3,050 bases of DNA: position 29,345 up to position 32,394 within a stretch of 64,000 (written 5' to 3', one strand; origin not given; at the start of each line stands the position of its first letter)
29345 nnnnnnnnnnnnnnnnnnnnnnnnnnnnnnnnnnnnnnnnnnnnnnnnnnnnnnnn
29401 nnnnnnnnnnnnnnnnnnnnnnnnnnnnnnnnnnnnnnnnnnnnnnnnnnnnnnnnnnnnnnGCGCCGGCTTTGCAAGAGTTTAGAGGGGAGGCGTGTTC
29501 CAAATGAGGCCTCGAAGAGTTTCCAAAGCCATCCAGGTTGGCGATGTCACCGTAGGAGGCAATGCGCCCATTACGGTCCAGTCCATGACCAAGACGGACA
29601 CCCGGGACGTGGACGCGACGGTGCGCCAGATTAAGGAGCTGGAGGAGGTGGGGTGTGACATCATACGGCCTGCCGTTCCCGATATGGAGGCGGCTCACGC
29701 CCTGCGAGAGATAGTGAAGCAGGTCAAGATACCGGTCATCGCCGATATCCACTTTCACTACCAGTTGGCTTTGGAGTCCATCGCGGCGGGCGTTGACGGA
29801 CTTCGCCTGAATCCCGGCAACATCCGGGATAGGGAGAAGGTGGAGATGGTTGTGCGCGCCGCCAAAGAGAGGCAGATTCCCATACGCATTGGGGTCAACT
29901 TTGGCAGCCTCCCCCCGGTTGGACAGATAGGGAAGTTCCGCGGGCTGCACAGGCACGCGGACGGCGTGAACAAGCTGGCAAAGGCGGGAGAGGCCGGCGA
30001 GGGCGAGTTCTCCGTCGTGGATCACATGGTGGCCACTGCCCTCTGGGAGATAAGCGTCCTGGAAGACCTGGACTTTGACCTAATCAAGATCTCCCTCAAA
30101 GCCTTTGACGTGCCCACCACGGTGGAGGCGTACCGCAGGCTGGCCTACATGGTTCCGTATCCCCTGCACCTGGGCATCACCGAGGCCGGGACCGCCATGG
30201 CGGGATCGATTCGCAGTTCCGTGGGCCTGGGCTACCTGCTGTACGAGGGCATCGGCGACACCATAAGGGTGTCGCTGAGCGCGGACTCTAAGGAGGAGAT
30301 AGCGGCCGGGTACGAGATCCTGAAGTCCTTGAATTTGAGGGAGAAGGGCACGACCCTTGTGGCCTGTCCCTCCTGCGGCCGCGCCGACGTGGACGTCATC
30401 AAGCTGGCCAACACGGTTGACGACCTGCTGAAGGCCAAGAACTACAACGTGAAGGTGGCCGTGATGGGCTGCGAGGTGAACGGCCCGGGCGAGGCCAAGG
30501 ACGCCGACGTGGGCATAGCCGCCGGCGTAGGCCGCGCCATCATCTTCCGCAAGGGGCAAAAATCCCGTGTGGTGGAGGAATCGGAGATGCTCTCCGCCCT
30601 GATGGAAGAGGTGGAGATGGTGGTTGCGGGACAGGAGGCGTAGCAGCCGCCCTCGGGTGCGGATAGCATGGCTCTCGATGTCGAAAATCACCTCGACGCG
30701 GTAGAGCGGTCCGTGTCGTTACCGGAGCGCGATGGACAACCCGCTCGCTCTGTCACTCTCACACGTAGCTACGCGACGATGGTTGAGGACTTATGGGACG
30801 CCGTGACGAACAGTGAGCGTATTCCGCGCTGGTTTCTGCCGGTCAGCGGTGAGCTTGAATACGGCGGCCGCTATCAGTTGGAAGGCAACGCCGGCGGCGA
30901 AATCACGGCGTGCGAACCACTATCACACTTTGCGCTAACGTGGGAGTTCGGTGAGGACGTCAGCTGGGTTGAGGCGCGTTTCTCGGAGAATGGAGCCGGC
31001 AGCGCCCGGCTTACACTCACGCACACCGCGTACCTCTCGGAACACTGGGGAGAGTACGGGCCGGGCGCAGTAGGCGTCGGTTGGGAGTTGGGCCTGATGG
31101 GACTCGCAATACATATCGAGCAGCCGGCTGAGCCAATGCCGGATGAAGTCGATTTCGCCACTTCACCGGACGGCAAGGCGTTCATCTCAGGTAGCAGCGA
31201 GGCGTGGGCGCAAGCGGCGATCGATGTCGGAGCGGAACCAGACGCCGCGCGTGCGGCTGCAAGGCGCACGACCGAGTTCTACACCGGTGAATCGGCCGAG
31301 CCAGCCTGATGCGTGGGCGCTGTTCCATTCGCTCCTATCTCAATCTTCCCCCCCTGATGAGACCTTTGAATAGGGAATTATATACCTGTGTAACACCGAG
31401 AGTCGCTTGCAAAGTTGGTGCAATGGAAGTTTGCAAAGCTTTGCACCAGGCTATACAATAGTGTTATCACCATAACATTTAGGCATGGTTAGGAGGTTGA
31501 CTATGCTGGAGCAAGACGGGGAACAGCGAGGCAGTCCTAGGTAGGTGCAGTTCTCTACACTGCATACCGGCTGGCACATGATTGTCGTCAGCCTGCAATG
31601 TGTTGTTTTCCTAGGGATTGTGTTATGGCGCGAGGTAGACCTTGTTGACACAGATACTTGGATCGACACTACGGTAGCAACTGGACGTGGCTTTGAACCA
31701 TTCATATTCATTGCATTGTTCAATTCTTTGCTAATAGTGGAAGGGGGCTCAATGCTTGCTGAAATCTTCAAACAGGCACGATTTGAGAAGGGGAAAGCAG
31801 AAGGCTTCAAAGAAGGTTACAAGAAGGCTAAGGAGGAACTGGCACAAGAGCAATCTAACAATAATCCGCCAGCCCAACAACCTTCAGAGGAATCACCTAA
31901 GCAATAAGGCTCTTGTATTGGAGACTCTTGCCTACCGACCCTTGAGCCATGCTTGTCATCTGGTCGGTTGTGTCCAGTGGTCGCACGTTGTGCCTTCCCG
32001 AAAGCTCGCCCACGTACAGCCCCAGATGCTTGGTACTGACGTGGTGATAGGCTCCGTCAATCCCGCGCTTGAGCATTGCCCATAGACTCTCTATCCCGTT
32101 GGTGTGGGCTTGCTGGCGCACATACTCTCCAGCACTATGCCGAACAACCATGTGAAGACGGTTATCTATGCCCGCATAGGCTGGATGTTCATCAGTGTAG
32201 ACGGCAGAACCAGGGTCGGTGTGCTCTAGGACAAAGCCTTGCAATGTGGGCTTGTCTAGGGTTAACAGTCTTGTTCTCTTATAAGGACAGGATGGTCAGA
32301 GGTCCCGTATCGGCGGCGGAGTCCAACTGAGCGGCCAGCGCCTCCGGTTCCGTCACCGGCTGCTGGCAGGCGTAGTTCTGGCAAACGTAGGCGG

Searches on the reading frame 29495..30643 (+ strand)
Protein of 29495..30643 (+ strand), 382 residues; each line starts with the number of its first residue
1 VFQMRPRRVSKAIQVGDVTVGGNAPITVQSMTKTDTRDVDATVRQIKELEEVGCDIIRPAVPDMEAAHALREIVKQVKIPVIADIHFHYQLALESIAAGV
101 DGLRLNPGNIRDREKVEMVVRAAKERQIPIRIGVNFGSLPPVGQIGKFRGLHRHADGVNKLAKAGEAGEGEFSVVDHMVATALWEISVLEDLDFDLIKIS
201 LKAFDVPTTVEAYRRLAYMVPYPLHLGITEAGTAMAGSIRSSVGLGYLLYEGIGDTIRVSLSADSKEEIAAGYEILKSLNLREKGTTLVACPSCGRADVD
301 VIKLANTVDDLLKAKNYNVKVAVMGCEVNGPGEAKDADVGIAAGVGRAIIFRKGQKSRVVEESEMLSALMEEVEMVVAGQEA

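Call 3: search_protein_families(library=pfam, proteins=[window:29495-30643:+], max_evalue=0.01)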
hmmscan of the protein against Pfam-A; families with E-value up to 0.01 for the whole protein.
window:29495-30643:+ (382 aa): 1 family
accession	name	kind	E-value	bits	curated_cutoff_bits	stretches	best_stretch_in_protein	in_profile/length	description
PF04551.19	GcpE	-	1.9e-135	451.8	32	1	11-374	2-342/343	GcpE protein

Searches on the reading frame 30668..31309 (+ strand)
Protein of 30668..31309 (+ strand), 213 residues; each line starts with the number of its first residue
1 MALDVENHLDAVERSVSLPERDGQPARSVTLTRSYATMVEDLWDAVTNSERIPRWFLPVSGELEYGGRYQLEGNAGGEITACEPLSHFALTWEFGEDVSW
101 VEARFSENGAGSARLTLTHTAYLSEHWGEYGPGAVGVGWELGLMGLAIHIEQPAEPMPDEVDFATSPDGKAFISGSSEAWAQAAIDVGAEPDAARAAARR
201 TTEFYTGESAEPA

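Call 3: search_protein_families(library=pfam, proteins=[window:30668-31309:+], max_evalue=0.01)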
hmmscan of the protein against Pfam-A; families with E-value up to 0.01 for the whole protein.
window:30668-31309:+ (213 aa): 1 family
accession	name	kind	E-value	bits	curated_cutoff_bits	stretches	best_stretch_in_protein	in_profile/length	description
PF08327.17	AHSA1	-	1.6e-09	38.5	22.1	1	38-146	3-120/125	Activator of Hsp90 ATPase homolog 1-like protein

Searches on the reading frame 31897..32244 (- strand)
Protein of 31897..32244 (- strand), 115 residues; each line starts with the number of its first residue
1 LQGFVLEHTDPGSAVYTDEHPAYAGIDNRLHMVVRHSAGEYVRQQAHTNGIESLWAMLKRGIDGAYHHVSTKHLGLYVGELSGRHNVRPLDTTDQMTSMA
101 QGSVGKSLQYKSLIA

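Call 21: search_protein_families(library=pfam, proteins=[window:31897-32244:-], max_evalue=0.01)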
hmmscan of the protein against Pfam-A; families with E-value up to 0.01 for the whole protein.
window:31897-32244:- (115 aa): 1 family
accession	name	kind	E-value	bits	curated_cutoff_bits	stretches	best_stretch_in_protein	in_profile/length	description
PF12762.13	DDE_Tnp_IS1595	-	1.6e-19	70.9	27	1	3-85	68-152/153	ISXO2-like transposase domain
